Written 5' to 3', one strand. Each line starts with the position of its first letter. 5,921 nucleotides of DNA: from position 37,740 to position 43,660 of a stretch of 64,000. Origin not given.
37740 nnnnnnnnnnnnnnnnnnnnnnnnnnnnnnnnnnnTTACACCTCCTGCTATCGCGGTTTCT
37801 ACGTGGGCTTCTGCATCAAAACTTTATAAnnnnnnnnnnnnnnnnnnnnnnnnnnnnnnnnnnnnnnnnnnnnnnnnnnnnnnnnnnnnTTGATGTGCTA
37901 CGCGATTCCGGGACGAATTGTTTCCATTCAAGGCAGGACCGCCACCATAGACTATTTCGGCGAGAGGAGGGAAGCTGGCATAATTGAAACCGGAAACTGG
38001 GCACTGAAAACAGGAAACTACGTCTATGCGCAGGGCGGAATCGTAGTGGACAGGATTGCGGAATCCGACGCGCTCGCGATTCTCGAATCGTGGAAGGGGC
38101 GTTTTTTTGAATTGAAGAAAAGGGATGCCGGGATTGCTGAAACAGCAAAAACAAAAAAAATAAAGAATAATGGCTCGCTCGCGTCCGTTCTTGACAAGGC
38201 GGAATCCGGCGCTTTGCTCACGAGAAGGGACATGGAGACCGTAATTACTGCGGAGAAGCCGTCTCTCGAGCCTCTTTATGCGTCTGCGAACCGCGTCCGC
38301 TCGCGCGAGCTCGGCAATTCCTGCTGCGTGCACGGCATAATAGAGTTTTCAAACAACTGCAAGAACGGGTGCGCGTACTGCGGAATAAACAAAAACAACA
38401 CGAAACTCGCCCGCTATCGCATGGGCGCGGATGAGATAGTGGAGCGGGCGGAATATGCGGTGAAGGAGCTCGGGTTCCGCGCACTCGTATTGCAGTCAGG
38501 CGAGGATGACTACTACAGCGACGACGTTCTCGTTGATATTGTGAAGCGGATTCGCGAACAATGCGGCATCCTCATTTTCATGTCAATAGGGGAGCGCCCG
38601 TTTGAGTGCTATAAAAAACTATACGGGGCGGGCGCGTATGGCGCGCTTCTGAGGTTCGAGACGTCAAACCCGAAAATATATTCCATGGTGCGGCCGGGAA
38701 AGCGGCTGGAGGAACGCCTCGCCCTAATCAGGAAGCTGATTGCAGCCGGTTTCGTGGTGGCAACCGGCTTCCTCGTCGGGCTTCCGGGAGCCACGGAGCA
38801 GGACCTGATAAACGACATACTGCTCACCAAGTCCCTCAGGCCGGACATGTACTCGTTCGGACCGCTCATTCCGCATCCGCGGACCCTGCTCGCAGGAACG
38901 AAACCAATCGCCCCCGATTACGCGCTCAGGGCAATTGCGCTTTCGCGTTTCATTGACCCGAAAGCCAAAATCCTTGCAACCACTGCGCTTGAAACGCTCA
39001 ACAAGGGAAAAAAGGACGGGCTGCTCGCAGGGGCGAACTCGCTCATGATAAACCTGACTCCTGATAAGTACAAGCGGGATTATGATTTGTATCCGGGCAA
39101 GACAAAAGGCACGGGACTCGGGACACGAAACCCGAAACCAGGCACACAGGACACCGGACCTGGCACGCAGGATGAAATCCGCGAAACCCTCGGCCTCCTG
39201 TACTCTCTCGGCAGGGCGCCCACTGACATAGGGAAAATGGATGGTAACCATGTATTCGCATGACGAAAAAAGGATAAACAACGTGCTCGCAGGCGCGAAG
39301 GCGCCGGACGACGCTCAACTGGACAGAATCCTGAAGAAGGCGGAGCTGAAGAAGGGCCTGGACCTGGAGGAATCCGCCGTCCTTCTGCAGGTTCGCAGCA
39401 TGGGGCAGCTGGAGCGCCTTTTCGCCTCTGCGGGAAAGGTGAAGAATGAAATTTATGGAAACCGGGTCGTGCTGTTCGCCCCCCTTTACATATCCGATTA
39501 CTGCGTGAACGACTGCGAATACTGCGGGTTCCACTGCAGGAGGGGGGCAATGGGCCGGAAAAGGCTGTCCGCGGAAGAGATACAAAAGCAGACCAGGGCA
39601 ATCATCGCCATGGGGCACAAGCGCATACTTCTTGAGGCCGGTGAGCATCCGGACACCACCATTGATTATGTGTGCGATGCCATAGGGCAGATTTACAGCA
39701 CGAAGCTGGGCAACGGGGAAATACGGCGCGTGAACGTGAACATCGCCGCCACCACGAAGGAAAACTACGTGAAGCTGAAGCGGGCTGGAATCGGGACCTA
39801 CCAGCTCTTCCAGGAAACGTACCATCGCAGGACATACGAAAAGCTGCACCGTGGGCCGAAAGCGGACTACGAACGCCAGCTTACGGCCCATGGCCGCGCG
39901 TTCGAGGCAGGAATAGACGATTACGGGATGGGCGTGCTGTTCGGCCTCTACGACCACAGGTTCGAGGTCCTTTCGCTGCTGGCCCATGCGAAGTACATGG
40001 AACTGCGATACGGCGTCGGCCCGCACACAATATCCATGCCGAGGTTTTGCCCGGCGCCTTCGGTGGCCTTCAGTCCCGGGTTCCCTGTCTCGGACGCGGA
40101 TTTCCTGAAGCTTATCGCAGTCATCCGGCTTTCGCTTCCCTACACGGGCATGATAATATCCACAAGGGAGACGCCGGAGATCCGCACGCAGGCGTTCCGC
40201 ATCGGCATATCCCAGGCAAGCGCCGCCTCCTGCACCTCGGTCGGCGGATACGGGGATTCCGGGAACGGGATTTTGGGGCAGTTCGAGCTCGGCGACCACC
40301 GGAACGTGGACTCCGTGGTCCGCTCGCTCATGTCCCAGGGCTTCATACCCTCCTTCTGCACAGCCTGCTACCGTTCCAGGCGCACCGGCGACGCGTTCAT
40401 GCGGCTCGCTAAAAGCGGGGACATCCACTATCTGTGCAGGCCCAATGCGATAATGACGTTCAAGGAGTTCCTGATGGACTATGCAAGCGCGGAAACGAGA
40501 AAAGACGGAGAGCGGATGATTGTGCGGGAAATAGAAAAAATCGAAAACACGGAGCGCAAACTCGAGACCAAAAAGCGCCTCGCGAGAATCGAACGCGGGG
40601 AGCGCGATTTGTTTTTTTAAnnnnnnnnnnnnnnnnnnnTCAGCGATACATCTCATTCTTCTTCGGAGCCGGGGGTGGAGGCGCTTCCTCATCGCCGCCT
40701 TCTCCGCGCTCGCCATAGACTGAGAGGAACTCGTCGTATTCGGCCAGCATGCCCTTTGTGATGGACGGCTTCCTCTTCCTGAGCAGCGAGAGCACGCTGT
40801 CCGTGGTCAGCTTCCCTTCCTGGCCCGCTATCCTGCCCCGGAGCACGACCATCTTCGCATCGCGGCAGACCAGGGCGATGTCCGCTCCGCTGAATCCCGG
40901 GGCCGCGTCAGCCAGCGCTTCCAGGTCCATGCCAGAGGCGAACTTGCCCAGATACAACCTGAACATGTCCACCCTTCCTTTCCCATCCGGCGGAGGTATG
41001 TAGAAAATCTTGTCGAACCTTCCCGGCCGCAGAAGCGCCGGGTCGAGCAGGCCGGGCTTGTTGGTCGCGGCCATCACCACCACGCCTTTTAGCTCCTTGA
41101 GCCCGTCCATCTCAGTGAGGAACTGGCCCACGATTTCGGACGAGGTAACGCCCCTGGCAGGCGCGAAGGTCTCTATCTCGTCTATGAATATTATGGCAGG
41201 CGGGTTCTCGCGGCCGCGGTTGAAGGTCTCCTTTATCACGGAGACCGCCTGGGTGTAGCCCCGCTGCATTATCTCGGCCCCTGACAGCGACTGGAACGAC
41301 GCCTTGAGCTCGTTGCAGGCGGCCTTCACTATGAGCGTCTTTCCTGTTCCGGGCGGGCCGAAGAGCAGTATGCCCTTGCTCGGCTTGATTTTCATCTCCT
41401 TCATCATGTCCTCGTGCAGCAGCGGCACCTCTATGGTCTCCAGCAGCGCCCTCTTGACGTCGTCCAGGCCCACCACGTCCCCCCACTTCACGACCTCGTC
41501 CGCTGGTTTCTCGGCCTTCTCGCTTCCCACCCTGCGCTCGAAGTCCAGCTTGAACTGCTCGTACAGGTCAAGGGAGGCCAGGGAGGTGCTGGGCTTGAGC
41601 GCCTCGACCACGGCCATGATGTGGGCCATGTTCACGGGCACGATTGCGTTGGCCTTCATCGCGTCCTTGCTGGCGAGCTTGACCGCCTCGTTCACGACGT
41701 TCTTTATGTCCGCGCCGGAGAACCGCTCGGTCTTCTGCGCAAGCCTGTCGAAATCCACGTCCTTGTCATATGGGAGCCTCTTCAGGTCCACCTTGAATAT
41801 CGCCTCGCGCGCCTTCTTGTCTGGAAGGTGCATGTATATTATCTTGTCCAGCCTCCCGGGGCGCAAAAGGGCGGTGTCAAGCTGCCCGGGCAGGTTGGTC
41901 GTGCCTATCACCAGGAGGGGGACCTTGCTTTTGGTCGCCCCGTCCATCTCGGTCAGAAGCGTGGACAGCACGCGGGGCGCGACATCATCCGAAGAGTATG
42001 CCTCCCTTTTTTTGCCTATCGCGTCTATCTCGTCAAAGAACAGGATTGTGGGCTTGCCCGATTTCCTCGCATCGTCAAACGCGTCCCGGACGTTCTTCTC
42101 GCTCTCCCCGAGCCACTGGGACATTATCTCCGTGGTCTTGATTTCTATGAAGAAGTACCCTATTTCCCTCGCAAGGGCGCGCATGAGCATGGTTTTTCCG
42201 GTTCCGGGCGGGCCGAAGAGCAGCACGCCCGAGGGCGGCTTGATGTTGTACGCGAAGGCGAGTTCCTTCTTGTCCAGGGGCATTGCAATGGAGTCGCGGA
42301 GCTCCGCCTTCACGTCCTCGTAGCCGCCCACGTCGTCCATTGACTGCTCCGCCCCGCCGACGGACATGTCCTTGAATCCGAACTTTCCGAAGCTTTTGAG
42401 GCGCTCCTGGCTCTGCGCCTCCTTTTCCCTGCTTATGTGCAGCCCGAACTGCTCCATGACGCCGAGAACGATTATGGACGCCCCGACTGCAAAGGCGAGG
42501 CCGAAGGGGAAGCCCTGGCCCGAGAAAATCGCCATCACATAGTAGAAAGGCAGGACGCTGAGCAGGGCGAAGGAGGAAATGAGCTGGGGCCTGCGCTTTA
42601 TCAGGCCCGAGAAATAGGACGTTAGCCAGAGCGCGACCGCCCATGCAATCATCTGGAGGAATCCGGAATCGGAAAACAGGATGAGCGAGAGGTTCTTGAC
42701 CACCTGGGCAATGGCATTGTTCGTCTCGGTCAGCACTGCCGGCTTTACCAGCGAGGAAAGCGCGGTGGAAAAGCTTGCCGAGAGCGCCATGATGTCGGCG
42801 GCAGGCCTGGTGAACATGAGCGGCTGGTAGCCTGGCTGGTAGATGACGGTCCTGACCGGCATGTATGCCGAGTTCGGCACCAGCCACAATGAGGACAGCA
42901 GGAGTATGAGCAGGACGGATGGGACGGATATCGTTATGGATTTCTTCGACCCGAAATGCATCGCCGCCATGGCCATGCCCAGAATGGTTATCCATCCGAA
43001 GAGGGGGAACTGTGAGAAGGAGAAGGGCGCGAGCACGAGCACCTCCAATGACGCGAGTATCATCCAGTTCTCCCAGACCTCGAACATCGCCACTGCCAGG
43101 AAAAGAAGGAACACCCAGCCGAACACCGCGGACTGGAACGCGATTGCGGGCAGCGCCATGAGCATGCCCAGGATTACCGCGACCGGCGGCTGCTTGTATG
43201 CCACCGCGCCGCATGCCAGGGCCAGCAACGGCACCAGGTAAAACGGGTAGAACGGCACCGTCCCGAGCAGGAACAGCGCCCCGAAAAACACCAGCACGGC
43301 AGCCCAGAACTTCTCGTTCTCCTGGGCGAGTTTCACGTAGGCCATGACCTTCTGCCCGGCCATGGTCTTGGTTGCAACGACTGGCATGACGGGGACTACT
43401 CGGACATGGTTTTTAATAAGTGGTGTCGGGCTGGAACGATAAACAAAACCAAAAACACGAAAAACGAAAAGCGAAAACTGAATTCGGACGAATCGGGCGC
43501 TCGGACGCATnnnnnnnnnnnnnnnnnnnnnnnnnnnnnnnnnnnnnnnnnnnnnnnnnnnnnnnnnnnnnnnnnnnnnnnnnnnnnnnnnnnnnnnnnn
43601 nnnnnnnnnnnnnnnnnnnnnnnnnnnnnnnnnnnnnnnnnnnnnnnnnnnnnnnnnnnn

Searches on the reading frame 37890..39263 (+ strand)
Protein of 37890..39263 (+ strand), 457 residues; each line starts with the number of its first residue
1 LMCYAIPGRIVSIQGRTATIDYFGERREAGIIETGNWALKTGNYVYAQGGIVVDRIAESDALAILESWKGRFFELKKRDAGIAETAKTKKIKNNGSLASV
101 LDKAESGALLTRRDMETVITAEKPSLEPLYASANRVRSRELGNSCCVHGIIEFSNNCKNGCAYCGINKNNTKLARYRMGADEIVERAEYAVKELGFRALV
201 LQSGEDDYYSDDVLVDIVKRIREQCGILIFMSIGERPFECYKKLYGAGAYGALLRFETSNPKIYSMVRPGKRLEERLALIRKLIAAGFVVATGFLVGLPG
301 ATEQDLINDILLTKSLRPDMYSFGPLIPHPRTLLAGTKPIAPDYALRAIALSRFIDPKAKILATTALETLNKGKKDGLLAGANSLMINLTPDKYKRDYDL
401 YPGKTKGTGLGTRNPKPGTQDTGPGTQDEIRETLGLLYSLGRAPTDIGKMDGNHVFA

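Call 55: search_protein_families(library=pfam, max_evalue=0.00001, proteins=[window:37890-39263:+])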
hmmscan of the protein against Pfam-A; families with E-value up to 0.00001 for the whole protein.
window:37890-39263:+ (457 aa): 2 families
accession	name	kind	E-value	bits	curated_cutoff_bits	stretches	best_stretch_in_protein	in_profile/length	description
PF04055.27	Radical_SAM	-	9.2e-19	68.7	29.5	1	151-308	1-161/166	Radical SAM superfamily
PF01455.23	HupF_HypC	-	1.6e-10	41.4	28.5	1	2-68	1-65/65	HupF/HypC family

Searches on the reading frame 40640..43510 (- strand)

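Call 55: search_protein_families(library=pfam, max_evalue=0.00001, proteins=[window:40640-43510:-])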
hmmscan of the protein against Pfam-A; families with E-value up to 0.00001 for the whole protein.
window:40640-43510:- (956 aa): 20 families
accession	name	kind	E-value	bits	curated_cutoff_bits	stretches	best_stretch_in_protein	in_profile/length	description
PF00004.35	AAA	-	1.2e-77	259.1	21.2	2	429-561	1-130/131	ATPase family associated with various cellular activities (AAA)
PF17862.7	AAA_lid_3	-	2.5e-22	78.5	27.2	2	584-620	1-37/45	AAA+ lid domain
PF13191.12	AAA_16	-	4.4e-13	50.5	32.6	0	426-462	24-63/167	AAA ATPase domain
PF07728.20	AAA_5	-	8.4e-11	42.5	22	0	428-499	1-79/139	AAA domain (dynein-related subfamily)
PF05496.18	RuvB_N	-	9.3e-11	42.2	27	0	710-782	32-96/159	Holliday junction DNA helicase RuvB P-loop domain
PF07724.20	AAA_2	-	4.8e-10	40.1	27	0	427-526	4-103/166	AAA domain (Cdc48 subfamily)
PF13401.12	AAA_22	-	5.6e-10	40.1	27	0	429-541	8-127/130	AAA domain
PF25199.1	nSTAND_NTPase5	-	4.3e-09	36.8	34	0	674-783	9-109/145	Novel STAND NTPase 5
PF06068.19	TIP49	-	4.4e-09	36.4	23.8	0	700-753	40-94/347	TIP49 P-loop domain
PF13173.12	AAA_14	-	5.4e-09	36.6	27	0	429-498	5-74/129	AAA domain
PF00910.28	RNA_helicase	-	1e-07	32.8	21.5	0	429-463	1-35/105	RNA helicase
PF13521.12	AAA_28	-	1.1e-07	32.7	27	0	429-477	2-50/164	AAA domain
PF12775.13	AAA_7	-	1.1e-07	32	25.8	0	703-743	25-66/181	P-loop containing dynein motor region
PF05673.19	DUF815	-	1.5e-07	31.2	23.8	0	698-779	40-116/249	Protein of unknown function (DUF815)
PF20720.3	nSTAND3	-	6.1e-07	29.7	27.2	0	429-474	20-68/155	Novel STAND NTPase 3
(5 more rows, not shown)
